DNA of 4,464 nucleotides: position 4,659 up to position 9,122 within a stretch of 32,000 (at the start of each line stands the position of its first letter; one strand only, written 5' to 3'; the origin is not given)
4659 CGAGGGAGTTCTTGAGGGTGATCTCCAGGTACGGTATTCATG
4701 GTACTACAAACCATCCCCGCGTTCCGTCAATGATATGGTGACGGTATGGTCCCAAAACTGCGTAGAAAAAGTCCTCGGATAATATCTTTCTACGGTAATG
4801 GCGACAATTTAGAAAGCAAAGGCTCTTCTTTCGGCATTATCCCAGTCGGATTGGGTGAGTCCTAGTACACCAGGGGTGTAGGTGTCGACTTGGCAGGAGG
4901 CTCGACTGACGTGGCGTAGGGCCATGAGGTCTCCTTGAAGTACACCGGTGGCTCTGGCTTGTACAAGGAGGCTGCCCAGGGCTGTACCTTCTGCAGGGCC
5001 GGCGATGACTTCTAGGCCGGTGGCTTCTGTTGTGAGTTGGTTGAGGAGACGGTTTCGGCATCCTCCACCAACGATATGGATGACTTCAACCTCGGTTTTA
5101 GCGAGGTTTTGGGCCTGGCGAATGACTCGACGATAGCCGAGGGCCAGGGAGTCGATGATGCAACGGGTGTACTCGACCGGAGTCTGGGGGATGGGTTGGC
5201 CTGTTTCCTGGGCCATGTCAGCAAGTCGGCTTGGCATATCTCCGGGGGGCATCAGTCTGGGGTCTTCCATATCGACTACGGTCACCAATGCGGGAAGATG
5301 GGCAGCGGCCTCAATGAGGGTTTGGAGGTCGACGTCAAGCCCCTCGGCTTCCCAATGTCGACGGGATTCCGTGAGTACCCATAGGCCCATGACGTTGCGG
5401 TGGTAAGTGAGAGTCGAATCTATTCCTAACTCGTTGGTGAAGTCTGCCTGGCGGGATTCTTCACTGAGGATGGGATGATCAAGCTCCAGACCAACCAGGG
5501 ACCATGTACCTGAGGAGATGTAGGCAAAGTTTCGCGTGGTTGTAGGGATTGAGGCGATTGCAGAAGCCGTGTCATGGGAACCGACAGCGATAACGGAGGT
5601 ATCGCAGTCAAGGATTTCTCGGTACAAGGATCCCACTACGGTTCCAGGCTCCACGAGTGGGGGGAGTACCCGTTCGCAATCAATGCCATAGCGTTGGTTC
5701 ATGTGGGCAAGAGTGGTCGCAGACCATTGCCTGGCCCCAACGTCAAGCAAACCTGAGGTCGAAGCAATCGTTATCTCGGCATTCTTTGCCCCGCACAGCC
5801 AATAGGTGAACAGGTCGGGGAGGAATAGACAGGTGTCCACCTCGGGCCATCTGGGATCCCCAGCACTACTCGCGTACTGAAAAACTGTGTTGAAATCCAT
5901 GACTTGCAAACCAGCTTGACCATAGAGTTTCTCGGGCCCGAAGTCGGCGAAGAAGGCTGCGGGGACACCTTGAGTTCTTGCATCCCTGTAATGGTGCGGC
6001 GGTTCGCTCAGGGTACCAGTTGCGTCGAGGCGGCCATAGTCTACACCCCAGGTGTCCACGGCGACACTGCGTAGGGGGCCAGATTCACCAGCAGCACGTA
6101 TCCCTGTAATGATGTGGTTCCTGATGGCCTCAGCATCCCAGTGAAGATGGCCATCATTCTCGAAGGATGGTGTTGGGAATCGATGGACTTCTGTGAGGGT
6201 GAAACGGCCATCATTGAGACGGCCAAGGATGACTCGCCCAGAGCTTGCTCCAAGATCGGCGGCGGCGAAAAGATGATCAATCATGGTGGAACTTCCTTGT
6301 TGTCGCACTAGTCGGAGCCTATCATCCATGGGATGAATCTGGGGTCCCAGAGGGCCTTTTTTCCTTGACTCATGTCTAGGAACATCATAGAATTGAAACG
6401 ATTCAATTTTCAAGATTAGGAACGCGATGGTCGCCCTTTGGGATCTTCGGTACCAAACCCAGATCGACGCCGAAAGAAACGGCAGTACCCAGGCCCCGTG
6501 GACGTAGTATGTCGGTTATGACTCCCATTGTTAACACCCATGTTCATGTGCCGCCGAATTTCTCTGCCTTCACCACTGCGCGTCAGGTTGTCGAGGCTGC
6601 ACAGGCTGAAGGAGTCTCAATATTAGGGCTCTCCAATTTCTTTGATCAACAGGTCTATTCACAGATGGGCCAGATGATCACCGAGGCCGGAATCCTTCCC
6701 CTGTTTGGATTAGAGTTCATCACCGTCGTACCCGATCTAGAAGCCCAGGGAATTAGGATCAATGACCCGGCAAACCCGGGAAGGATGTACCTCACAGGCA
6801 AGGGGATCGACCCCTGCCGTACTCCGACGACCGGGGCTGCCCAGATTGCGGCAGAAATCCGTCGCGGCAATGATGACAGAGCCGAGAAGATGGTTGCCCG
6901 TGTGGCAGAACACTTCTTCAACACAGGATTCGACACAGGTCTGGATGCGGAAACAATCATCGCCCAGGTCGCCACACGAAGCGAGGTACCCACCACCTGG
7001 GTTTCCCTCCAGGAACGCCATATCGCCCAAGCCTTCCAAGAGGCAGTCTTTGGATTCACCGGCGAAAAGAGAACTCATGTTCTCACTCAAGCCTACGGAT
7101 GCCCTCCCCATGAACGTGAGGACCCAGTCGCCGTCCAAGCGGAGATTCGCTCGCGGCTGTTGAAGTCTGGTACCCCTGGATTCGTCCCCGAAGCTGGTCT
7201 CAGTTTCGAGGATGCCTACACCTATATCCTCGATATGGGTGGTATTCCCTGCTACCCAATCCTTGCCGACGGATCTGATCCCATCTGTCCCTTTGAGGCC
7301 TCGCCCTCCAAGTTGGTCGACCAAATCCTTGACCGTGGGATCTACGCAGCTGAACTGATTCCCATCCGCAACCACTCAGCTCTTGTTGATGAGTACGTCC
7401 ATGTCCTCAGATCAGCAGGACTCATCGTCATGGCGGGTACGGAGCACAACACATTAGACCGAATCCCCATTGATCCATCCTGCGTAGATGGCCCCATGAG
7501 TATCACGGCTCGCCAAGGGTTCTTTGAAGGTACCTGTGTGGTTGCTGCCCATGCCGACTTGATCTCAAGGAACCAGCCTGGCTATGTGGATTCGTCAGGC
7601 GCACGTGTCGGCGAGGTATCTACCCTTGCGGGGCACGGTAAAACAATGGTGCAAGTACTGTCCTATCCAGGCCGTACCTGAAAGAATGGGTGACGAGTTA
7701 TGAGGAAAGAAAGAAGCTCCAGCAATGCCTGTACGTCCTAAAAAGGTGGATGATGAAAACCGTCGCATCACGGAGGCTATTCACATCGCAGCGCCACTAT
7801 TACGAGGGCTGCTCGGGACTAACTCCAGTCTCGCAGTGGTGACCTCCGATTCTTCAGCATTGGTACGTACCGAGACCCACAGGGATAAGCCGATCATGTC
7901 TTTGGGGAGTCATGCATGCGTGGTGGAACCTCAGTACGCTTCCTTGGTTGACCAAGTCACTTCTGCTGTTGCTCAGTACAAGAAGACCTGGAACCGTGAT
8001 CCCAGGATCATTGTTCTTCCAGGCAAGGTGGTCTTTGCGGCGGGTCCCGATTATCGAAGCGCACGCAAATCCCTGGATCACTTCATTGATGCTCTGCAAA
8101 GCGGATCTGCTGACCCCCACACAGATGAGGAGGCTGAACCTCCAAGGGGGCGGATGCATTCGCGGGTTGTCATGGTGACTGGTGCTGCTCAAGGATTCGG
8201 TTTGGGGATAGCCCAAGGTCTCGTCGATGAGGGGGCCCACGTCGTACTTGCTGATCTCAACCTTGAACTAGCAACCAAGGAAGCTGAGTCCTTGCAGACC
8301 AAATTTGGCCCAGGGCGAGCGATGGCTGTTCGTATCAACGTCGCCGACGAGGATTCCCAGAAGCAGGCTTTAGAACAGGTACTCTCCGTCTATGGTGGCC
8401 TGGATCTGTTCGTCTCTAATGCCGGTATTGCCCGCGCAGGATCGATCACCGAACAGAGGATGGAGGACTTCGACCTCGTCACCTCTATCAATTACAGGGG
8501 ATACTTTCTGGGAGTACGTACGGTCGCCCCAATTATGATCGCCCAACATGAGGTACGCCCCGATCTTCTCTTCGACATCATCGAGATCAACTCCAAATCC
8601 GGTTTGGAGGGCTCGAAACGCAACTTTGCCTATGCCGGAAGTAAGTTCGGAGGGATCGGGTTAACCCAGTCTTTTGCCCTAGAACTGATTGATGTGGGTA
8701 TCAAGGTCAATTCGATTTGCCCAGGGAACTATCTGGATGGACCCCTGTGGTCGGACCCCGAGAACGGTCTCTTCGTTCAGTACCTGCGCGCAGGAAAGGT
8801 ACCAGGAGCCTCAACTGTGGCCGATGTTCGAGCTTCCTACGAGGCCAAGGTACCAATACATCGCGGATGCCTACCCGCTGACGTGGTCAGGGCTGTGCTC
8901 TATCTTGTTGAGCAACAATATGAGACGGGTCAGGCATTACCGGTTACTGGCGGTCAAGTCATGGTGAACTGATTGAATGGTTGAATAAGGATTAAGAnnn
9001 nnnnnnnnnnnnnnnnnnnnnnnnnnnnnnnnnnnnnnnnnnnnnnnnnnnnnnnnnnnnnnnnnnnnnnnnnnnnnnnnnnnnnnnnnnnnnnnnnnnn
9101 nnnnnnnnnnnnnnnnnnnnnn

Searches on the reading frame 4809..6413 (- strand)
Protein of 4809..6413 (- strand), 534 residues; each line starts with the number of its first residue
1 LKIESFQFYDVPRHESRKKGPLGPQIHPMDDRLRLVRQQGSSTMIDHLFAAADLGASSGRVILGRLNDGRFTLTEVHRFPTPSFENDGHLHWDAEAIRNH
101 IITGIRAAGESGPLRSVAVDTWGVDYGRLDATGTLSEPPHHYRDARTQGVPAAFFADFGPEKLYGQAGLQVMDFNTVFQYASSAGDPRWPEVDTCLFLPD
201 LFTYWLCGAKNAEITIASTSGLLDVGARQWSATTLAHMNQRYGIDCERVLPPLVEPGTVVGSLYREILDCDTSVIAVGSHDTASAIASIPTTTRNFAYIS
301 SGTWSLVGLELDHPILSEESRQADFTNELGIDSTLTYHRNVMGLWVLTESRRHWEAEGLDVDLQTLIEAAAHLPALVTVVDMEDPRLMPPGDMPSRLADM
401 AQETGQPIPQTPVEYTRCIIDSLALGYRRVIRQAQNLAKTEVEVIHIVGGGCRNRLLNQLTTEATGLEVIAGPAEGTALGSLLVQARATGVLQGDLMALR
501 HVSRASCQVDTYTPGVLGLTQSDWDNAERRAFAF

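Call 57: search_protein_families(library=pfam, proteins=[window:4809-6413:-], max_evalue=0.001)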
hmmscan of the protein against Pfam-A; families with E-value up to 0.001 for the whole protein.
window:4809-6413:- (534 aa): 2 families
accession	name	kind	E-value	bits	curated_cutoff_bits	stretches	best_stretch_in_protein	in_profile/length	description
PF02782.22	FGGY_C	-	6e-38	131.1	27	1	297-488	1-197/198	FGGY family of carbohydrate kinases, C-terminal domain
PF00370.27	FGGY_N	-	1e-09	38.8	28.8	1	51-285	4-242/245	FGGY family of carbohydrate kinases, N-terminal domain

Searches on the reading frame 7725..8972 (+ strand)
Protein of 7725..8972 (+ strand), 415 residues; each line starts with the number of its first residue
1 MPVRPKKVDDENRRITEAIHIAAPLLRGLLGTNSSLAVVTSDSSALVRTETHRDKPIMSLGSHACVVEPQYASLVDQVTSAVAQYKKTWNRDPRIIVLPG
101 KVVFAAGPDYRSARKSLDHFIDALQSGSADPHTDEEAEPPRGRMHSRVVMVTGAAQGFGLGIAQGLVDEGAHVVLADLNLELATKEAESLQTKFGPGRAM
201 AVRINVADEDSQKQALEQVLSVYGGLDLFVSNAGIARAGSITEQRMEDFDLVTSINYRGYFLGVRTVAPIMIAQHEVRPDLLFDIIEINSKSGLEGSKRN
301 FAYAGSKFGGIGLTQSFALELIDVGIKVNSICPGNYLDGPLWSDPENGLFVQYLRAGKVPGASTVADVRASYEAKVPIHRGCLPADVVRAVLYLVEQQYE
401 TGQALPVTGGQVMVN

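Call 57: search_protein_families(library=pfam, proteins=[window:7725-8972:+], max_evalue=0.001)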
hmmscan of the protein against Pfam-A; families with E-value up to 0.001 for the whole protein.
window:7725-8972:+ (415 aa): 3 families
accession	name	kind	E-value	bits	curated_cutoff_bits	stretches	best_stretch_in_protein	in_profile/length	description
PF00106.31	adh_short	-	7.2e-43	146.8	26.6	1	147-335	1-181/195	short chain dehydrogenase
PF13561.12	adh_short_C2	-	4.4e-38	131.6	27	1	153-334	1-174/236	Enoyl-(Acyl carrier protein) reductase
PF08659.16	KR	-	0.00021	21.7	22.6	1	149-254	3-110/180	KR domain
